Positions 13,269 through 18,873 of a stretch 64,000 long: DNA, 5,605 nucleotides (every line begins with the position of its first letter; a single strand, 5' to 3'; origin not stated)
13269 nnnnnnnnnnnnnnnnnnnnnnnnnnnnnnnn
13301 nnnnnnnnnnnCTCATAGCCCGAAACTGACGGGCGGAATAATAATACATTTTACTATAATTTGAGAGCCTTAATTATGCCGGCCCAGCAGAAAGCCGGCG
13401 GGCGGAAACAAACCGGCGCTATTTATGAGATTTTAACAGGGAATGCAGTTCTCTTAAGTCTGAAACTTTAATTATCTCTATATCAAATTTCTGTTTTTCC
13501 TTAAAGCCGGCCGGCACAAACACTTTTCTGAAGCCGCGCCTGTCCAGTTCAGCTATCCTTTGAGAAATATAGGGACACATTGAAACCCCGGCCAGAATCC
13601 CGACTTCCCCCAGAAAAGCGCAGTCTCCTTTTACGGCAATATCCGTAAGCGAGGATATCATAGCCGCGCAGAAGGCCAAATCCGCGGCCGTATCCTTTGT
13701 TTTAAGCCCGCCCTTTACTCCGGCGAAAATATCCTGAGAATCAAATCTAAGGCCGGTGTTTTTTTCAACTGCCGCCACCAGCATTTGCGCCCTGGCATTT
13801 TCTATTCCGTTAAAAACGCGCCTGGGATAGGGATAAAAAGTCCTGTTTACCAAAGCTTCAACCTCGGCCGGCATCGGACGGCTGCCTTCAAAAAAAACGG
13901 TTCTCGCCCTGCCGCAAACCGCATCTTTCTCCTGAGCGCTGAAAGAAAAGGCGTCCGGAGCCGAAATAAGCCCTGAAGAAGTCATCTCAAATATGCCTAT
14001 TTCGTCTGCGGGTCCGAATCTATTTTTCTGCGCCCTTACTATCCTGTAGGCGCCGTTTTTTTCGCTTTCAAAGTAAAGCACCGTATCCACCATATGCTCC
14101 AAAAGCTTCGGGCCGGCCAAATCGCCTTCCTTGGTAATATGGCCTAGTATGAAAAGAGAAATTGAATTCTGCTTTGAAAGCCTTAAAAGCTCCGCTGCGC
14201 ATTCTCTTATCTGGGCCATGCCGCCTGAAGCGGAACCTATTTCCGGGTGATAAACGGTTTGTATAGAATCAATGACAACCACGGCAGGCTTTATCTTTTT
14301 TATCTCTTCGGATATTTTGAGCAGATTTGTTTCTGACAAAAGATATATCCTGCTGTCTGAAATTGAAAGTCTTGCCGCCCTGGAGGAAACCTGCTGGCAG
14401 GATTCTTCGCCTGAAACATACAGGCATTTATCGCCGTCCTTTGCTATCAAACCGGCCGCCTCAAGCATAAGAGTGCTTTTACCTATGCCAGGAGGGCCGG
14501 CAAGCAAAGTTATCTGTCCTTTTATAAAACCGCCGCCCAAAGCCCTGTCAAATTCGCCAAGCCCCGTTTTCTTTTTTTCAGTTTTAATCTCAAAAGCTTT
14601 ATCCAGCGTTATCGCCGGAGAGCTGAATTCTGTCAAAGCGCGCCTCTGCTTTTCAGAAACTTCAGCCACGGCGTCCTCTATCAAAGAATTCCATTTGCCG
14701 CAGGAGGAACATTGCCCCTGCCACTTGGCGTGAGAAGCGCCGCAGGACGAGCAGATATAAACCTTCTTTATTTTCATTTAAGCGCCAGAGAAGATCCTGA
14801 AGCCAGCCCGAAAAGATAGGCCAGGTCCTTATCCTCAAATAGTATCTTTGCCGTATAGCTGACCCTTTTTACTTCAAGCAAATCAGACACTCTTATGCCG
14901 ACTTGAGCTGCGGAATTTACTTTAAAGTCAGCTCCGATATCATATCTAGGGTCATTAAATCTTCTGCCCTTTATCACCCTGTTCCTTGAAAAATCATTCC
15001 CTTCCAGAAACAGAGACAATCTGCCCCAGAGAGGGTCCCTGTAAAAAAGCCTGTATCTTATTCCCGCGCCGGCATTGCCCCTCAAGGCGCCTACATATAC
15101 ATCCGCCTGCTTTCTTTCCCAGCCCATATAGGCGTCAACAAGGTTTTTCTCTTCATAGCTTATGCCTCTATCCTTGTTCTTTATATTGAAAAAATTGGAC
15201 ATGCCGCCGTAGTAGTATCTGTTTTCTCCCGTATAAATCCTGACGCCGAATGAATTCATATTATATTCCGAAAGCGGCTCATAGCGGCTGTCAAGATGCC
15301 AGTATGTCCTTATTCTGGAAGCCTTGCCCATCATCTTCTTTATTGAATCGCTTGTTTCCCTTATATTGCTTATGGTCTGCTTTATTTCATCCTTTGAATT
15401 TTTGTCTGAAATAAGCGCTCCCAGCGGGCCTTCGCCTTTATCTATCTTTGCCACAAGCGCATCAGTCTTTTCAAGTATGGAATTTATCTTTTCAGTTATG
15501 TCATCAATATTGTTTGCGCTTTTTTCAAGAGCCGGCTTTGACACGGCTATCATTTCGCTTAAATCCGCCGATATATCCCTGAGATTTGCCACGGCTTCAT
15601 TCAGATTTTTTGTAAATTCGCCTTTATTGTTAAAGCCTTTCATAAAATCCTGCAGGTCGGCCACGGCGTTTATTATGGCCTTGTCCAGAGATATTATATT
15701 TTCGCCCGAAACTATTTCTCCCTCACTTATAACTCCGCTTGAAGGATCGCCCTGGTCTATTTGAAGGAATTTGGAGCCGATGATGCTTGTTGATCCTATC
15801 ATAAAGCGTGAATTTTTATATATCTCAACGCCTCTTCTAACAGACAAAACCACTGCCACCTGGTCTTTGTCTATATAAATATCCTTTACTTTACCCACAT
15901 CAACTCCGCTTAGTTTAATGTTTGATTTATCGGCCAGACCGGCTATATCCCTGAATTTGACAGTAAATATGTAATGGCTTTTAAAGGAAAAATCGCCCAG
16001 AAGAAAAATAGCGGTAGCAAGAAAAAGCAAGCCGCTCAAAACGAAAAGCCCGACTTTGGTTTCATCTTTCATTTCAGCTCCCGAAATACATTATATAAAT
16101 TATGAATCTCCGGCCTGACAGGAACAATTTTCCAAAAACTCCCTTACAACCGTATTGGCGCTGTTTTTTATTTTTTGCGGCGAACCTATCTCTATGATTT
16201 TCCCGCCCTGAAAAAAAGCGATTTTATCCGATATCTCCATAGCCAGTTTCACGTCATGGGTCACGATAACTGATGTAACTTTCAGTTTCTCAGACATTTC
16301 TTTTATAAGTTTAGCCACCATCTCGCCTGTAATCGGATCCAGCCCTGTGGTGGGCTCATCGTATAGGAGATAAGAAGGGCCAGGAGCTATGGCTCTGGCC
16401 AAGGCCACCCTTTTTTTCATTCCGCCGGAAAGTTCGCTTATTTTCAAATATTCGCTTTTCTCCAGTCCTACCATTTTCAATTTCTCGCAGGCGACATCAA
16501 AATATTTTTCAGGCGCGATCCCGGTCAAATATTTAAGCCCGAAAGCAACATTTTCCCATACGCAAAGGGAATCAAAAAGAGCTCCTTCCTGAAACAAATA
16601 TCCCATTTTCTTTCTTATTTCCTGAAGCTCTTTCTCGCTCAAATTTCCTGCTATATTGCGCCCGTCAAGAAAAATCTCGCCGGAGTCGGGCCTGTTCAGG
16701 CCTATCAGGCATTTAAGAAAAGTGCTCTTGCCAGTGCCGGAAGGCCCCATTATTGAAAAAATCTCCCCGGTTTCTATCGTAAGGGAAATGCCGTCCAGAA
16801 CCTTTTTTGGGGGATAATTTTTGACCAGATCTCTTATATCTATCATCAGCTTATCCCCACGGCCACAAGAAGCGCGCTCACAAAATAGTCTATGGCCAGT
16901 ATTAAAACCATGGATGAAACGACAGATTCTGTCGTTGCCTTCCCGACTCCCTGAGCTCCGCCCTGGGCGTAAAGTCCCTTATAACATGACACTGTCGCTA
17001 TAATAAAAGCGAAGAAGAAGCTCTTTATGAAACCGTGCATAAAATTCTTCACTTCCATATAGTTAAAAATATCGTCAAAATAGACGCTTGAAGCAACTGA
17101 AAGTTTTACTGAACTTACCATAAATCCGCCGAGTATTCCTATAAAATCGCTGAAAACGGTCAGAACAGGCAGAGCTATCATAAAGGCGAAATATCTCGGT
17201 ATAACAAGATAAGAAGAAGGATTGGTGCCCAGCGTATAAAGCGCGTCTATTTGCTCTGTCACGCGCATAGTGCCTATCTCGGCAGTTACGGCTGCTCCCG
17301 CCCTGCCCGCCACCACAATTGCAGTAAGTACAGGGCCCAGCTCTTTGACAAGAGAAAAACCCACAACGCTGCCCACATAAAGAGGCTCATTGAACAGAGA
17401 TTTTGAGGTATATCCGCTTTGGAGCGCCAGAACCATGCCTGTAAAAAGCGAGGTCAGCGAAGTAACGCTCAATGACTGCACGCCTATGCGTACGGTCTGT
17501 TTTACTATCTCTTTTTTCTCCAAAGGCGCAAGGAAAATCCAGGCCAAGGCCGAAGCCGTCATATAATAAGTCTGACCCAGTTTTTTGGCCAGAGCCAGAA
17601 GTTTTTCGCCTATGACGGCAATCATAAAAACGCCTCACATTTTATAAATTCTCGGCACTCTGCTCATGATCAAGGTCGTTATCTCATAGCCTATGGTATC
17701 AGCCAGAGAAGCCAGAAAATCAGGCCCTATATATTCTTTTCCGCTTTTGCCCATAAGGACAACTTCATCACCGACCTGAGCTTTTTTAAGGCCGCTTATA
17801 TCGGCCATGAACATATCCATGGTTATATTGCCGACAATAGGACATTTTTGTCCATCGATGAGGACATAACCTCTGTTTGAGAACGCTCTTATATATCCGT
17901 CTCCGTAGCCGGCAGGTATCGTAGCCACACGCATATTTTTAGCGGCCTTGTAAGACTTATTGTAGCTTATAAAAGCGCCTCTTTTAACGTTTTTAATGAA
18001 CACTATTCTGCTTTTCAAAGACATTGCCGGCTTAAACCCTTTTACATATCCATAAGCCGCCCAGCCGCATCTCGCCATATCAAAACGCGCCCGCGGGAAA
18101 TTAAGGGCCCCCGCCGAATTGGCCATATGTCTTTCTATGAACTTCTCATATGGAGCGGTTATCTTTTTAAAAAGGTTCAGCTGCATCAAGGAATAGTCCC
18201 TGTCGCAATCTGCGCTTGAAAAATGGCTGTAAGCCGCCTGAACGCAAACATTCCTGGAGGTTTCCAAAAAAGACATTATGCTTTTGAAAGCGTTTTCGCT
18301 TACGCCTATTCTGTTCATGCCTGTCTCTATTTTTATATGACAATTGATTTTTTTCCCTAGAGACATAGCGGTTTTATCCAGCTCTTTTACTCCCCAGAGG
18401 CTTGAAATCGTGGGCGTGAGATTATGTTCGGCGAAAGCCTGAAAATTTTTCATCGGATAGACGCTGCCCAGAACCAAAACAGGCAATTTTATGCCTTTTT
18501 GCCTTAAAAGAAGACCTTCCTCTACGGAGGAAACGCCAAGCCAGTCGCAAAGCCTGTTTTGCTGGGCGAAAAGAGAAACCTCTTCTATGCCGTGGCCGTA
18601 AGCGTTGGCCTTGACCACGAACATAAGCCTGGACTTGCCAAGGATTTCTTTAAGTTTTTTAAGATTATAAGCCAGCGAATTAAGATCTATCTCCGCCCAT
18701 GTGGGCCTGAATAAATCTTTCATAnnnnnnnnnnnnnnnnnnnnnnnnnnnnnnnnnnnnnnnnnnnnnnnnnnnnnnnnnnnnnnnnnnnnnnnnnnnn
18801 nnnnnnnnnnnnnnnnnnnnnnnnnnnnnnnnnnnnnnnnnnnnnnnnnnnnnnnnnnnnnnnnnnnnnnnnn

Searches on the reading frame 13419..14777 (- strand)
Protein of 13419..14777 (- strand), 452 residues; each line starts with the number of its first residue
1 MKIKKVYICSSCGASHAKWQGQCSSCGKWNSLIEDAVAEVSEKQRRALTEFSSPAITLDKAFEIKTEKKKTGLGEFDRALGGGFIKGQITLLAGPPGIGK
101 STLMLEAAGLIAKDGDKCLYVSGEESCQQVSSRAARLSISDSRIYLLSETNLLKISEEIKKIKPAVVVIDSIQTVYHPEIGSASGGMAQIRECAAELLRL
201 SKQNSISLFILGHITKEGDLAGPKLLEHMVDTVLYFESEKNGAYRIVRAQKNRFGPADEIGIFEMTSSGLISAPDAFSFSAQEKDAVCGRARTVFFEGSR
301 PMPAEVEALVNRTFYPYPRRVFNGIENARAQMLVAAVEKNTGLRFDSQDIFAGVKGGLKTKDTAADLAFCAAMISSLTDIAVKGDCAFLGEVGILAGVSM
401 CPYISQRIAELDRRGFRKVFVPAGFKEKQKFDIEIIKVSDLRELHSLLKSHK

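Call 45: search_protein_families(library=pfam, proteins=[window:13419-14777:-], max_evalue=0.000001)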
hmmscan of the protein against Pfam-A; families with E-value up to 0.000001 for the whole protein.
window:13419-14777:- (452 aa): 4 families
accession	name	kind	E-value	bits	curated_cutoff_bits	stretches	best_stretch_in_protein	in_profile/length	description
PF06745.19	ATPase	-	3.4e-17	63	26.6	1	70-137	2-70/231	KaiC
PF13481.12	AAA_25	-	6.6e-12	45.9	27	1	80-219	25-195/195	AAA domain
PF18073.7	Zn_ribbon_LapB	-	3.9e-10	39.7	25.7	1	7-34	1-28/28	Rubredoxin metal binding domain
PF03796.21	DnaB_C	-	3.2e-08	33.7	27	1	70-180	3-117/255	DnaB-like helicase C terminal domain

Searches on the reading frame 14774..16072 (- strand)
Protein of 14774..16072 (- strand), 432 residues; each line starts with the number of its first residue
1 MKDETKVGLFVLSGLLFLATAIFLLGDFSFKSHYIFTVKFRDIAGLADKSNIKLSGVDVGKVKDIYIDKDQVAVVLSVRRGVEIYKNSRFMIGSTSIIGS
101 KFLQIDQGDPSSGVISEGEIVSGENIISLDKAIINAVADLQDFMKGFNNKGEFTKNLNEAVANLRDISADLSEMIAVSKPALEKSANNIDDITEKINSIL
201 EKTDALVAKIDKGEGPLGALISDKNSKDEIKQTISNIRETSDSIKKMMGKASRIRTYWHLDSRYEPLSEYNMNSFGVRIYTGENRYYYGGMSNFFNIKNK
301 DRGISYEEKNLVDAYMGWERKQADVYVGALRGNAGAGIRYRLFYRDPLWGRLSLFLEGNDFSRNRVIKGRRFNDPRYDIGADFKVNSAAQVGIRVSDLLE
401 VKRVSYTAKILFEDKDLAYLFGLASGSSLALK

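Call 45: search_protein_families(library=pfam, proteins=[window:14774-16072:-], max_evalue=0.000001)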
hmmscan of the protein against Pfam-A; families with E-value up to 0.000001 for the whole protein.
window:14774-16072:- (432 aa): 1 family
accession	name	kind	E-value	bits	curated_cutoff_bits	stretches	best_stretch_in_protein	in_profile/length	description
PF02470.25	MlaD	-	1.1e-15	58.1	25.1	1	33-108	2-81/81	MlaD protein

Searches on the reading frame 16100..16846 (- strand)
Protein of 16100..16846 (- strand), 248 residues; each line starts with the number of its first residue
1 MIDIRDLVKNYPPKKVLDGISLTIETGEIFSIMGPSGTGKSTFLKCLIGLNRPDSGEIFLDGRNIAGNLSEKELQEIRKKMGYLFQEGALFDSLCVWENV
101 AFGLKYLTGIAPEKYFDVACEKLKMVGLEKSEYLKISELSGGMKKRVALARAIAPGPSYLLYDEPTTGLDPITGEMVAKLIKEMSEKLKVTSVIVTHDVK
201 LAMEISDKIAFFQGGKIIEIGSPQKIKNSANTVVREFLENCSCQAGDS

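Call 45: search_protein_families(library=pfam, proteins=[window:16100-16846:-], max_evalue=0.000001)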
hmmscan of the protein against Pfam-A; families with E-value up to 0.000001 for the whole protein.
window:16100-16846:- (248 aa): 2 families
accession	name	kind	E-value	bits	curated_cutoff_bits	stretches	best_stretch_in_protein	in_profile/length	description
PF00005.33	ABC_tran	-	1.7e-34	119.8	25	1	17-167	1-137/137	ABC transporter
PF13304.12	AAA_21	-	9.5e-07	29.6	27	0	129-201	228-302/304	AAA domain, putative AbiEii toxin, Type IV TA system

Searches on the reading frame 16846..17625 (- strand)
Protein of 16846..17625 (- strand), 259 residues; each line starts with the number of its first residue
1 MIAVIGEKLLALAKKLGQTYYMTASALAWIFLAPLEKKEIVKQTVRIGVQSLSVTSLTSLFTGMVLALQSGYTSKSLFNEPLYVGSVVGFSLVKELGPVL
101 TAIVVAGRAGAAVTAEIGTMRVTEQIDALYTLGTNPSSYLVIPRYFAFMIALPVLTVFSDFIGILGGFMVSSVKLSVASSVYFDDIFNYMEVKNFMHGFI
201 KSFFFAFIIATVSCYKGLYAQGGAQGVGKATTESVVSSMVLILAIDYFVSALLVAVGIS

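Call 45: search_protein_families(library=pfam, proteins=[window:16846-17625:-], max_evalue=0.000001)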
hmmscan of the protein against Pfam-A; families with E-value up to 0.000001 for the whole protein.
window:16846-17625:- (259 aa): 1 family
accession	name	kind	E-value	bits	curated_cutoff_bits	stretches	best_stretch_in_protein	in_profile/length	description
PF02405.21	MlaE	-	2.3e-77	259.8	22.5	1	40-251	1-211/212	Permease MlaE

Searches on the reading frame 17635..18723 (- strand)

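Call 45: search_protein_families(library=pfam, proteins=[window:17635-18723:-], max_evalue=0.000001)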
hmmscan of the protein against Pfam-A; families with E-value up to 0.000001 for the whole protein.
window:17635-18723:- (362 aa): 2 families
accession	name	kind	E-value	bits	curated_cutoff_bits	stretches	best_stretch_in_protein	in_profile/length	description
PF01168.26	Ala_racemase_N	-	2.9e-59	200.9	24.1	1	12-226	1-218/220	Alanine racemase, N-terminal domain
PF00842.27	Ala_racemase_C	-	8.7e-46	155.1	25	1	233-360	1-127/127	Alanine racemase, C-terminal domain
